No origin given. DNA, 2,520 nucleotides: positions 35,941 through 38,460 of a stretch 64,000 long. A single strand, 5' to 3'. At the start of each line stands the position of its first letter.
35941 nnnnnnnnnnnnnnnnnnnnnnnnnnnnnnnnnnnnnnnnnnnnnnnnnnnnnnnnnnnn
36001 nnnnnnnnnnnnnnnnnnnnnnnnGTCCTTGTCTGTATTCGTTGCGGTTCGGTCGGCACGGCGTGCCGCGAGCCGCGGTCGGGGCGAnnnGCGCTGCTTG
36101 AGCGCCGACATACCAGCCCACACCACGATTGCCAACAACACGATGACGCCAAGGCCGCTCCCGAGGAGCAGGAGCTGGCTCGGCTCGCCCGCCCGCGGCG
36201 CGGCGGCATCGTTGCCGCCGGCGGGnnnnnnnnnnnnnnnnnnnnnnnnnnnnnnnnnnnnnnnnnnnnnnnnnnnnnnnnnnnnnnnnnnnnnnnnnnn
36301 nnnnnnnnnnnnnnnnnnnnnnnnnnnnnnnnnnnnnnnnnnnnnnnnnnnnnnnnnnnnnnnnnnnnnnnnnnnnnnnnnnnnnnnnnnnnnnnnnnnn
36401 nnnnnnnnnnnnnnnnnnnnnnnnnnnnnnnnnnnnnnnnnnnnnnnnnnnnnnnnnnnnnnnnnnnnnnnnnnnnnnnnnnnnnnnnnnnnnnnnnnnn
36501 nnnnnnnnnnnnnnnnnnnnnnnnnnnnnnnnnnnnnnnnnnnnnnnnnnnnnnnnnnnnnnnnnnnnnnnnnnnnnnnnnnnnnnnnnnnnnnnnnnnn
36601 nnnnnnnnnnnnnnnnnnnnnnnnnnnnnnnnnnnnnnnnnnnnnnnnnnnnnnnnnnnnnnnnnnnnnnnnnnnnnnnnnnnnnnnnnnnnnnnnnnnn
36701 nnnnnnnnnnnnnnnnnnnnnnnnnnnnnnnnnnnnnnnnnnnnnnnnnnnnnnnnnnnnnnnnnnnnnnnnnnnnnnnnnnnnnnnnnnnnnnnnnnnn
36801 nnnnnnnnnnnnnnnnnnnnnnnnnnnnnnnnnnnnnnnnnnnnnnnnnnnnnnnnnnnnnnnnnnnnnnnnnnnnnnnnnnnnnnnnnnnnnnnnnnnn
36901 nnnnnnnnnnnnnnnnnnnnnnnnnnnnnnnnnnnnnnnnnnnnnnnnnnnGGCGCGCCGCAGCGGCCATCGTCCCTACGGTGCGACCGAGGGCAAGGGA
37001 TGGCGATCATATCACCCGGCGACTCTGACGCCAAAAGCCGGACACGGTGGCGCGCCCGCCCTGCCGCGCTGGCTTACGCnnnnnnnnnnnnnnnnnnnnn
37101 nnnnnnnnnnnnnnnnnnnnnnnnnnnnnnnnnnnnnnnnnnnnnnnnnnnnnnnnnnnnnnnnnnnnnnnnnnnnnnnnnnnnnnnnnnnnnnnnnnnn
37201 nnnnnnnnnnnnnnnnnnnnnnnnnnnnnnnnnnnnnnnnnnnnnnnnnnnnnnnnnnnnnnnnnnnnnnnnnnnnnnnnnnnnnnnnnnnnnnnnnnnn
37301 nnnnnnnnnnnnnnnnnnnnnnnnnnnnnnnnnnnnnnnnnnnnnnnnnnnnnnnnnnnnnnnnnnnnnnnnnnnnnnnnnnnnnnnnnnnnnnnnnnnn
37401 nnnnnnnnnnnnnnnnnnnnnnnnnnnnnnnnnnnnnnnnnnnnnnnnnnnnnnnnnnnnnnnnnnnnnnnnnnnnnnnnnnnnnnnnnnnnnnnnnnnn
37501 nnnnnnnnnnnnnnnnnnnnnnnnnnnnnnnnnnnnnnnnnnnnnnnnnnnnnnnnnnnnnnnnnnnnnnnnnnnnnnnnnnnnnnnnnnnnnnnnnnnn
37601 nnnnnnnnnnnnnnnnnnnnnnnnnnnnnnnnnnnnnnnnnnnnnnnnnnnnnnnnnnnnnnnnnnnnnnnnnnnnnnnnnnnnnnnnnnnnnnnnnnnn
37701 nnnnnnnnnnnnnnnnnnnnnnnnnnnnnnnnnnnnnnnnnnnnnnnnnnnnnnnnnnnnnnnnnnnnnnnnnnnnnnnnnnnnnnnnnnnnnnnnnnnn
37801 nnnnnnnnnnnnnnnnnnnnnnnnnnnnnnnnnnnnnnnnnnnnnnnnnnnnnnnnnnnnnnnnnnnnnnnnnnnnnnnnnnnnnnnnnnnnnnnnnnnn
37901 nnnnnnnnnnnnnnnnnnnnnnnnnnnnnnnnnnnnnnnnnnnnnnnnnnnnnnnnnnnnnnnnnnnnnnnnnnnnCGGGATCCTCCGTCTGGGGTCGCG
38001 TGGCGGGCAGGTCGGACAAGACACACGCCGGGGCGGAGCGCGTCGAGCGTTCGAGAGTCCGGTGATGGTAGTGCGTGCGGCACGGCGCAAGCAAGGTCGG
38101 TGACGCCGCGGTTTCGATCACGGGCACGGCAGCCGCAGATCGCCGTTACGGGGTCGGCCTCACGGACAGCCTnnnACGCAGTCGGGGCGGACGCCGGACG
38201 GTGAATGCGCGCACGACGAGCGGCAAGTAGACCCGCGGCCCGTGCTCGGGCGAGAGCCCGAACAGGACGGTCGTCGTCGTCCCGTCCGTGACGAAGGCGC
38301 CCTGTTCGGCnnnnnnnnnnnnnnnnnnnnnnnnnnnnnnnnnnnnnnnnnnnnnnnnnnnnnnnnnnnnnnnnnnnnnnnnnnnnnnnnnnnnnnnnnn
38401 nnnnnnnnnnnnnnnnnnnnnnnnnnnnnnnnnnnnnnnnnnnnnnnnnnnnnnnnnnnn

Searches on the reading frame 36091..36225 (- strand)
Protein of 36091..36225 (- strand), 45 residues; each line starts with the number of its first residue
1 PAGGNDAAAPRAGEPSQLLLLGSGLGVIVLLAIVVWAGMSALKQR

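Call 26: search_protein_families(library=ncbifam, proteins=[window:36091-36225:-], max_evalue=10)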
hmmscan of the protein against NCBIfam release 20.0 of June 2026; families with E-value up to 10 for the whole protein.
seq(45 aa): 1 family
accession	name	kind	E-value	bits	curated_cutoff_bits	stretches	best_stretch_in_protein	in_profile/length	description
TIGR02595.1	PEP_CTERM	domain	0.015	16.1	16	1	14-30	3-19/24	PEP-CTERM sorting domain-containing protein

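Call 34: find_homologous_proteins(query=A4, max_evalue=10)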
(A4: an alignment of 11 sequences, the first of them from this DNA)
Query A4 (11 sequences): 2882 candidates shared short words with the query, none scored E <= 10.

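Call 65: search_protein_families(library=ncbifam, alignment_id=A5, max_evalue=10)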
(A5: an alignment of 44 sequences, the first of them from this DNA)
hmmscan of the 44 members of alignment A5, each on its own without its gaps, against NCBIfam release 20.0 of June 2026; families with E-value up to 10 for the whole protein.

A. member 1, seq(39 aa): 1 family
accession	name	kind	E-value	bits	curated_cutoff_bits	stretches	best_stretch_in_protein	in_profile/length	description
TIGR02595.1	PEP_CTERM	domain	0.0082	16.9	16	1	8-24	3-19/24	PEP-CTERM sorting domain-containing protein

B. families by the number of members that match (of 44 scanned): 34 families (the first 25 are shown)
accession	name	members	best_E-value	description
TIGR01167.1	LPXTG_anchor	10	0.0015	LPXTG cell wall anchor domain-containing protein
TIGR03901.2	MYXO-CTERM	7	0.0026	MYXO-CTERM sorting domain-containing protein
TIGR02595.1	PEP_CTERM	7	0.0063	PEP-CTERM sorting domain-containing protein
NF040681.2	GPS-CTERM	5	0.00071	GPS-CTERM domain-containing protein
NF051874.1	PVV_CTERM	4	0.0099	PVV-CTERM domain-containing choice-of-anchor G protein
NF006910.0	PRK09400.1-6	2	0.0055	preprotein translocase subunit SecE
NF033846.1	Rumino_NPXTG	2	0.027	NPXTG-anchored protein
NF058670.1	sorting_LPXTATN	2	0.19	LPxTATN C-terminal sorting signal domain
NF038126.1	PEP_CTERM_FxDxF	1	0.0021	FxDxF family PEP-CTERM protein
NF038129.1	PEP_NF038129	1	0.0033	NF038129 family PEP-CTERM protein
NF038124.1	PEP_CTERM_TLD_A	1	0.0049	PEP_CTERM-anchored TLD domain-containing protein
NF037944.1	holin_2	1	0.0066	bacteriophage holin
NF040912.1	SGM_5486_fam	1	0.013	SGM_5486 family transporter-associated protein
NF041681.1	HGxxPAAW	1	0.014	HGxxPAAW family protein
NF045849.1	ICE_MMCAP2_0565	1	0.018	Mbov_0395 family pilin-like conjugal transfer protein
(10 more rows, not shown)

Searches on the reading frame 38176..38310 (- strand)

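Call 26: search_protein_families(library=ncbifam, proteins=[window:38176-38310:-], max_evalue=10)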
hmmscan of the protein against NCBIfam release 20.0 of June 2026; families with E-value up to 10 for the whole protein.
seq(45 aa): 2 families
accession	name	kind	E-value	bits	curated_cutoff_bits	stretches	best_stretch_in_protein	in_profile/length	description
NF050076.1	sort_motif_YLP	domain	0.0033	17.1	15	1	26-34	3-11/11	YLP-box putative sorting motif-containing protein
NF053834.1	ultrashort_CTERM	domain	0.19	11.9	10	1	26-34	2-10/10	YLP-box putative sorting motif-containing protein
